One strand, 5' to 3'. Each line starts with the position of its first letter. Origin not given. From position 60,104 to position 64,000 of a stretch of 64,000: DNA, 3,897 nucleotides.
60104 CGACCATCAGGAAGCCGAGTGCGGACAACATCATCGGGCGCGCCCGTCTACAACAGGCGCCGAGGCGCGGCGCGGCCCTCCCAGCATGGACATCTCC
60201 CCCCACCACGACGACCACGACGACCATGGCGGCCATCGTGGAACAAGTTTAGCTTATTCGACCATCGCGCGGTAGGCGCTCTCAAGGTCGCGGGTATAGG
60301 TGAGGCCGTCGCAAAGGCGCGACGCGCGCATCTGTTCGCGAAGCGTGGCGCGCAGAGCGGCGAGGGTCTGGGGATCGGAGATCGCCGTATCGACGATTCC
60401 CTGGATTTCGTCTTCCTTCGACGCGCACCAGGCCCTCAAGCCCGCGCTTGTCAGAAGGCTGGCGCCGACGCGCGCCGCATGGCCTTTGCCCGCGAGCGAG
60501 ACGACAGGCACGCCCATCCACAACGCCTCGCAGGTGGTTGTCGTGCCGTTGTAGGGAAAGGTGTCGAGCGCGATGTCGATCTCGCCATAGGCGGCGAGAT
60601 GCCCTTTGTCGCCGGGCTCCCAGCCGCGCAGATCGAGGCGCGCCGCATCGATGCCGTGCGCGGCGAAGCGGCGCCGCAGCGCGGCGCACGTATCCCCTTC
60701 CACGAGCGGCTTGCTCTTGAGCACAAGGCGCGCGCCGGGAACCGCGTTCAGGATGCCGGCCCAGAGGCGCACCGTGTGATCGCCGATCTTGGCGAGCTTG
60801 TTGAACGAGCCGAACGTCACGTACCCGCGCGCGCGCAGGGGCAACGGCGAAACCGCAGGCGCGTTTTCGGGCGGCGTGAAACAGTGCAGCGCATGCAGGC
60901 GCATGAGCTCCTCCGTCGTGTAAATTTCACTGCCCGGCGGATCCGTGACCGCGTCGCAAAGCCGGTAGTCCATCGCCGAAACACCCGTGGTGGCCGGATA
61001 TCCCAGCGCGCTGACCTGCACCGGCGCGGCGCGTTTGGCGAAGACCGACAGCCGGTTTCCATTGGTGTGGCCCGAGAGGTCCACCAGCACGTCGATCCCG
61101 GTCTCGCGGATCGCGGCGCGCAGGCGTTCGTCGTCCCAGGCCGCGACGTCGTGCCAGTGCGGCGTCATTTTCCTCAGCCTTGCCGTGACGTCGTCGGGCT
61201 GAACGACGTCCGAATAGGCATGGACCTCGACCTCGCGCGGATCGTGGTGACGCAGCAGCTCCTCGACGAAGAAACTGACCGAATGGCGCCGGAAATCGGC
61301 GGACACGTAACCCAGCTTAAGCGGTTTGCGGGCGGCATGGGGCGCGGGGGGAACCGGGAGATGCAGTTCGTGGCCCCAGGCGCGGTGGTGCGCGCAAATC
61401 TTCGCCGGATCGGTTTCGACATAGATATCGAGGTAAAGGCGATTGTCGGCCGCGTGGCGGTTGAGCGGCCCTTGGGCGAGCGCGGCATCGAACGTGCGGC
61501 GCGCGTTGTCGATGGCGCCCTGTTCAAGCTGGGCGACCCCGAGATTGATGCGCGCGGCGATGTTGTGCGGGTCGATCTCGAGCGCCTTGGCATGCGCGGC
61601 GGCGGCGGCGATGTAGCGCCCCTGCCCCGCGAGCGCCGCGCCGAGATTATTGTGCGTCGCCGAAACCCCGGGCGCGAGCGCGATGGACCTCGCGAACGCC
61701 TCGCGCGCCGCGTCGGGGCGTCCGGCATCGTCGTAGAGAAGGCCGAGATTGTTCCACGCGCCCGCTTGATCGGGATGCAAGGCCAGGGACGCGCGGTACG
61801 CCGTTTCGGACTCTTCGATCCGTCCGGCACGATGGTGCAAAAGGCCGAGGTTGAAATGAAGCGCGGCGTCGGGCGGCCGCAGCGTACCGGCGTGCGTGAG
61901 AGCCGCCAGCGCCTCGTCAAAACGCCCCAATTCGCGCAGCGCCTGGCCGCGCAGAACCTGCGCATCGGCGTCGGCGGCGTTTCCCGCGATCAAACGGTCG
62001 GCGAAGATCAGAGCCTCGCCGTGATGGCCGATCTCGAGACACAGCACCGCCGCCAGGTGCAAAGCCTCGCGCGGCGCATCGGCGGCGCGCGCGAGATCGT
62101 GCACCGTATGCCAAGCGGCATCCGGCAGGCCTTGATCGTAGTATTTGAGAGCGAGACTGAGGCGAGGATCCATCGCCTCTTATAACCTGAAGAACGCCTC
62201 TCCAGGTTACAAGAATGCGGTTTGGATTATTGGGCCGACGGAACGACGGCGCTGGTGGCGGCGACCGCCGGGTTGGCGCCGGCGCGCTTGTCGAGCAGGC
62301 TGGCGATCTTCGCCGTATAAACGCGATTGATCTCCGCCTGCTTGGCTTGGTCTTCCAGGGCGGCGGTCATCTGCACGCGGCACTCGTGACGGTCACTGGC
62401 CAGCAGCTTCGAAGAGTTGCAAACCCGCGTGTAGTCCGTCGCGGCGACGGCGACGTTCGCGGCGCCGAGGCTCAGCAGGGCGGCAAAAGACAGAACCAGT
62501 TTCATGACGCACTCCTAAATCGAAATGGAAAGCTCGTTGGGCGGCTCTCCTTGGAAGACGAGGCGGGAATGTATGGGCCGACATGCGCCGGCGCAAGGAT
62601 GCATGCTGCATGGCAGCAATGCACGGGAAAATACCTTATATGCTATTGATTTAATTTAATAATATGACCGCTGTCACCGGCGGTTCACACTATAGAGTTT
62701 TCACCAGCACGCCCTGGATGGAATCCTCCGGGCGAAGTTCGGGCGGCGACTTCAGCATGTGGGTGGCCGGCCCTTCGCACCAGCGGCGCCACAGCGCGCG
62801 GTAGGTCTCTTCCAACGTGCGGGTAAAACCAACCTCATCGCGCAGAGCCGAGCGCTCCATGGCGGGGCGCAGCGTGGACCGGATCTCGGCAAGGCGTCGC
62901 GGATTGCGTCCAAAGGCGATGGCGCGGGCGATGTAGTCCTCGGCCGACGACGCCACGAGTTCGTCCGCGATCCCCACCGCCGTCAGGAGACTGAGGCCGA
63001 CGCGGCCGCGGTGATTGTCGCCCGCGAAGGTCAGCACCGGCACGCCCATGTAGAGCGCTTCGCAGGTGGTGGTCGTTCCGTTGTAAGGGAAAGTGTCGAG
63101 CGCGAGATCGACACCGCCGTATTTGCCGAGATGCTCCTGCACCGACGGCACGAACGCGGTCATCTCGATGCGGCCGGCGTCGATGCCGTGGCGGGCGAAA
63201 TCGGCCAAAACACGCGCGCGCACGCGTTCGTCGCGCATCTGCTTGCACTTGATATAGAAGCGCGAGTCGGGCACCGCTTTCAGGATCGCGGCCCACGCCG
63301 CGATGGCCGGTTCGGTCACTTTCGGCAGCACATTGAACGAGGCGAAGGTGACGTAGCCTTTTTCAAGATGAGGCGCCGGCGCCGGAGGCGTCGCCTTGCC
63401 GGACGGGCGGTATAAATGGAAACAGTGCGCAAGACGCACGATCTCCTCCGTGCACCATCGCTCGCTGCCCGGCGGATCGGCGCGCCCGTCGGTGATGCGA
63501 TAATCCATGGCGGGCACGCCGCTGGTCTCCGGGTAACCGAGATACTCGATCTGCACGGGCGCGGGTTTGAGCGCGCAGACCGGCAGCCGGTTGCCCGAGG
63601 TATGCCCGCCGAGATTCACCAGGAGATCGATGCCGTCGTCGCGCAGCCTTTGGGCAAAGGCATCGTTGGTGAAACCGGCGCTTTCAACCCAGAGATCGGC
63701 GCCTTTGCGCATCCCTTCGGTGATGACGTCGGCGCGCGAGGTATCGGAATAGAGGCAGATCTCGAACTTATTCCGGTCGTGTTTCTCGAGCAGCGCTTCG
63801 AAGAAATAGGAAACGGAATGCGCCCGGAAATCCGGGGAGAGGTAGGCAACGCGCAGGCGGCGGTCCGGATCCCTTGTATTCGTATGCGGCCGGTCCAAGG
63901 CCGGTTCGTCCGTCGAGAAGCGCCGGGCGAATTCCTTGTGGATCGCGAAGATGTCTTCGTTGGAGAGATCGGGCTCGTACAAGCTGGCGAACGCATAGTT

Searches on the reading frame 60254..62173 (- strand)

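Call 14: search_protein_families(library=pfam, proteins=[window:60254-62173:-], max_evalue=0.001)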
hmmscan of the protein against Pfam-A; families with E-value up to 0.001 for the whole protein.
window:60254-62173:- (639 aa): 17 families
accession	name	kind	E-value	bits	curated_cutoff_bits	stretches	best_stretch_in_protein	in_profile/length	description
PF13844.12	Glyco_transf_41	-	3.1e-47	161.5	25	2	275-414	71-212/543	Glycosyl transferase family 41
PF00515.34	TPR_1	-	1.1e-25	88.8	27.8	2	173-204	3-34/34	Tetratricopeptide repeat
PF07719.23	TPR_2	-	5e-25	86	27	2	137-169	1-33/34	Tetratricopeptide repeat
PF13432.12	TPR_16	-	9e-21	74.4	32.7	4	109-169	3-63/65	Tetratricopeptide repeat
PF13181.12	TPR_8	-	2.4e-20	71.3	25.7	1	137-168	1-32/34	Tetratricopeptide repeat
PF13414.12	TPR_11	-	1.7e-19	69.7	26.8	3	76-117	1-42/42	TPR repeat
PF13431.12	TPR_17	-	4.1e-19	67.6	24.4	1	125-158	1-34/34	Tetratricopeptide repeat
PF13424.12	TPR_12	-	6.8e-17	61.9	30.1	2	104-167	4-75/77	Tetratricopeptide repeat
PF14559.12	TPR_19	-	5.8e-16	59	25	2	181-239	1-59/68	Tetratricopeptide repeat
PF13428.12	TPR_14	-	2.1e-14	53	23.5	0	105-144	3-42/44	Tetratricopeptide repeat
PF13371.12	TPR_9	-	3.6e-10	40.2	35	1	111-168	3-60/73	Tetratricopeptide repeat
PF23914.1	TPR_CcmH_CycH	-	2.3e-09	37.7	42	1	124-234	37-150/158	Cytochrome c-type biogenesis protein H TPR domain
PF13174.12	TPR_6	-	3.7e-08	33.9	26.3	0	70-92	1-23/33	Tetratricopeptide repeat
PF13176.12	TPR_7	-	3.8e-08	33.2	27.9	0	139-168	1-30/36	Tetratricopeptide repeat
PF12895.13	ANAPC3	-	5.2e-08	33.5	27.2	1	51-127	5-80/82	Anaphase-promoting complex, cyclosome, subunit 3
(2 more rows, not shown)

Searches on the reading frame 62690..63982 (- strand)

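Call 16: search_protein_families(library=pfam, proteins=[window:62690-63982:-], max_evalue=0.001)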
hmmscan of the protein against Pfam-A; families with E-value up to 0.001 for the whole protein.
window:62690-63982:- (430 aa): 1 family
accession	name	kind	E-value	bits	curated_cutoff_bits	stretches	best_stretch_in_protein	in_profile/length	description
PF13844.12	Glyco_transf_41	-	6.7e-52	176.9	25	2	36-189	74-229/543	Glycosyl transferase family 41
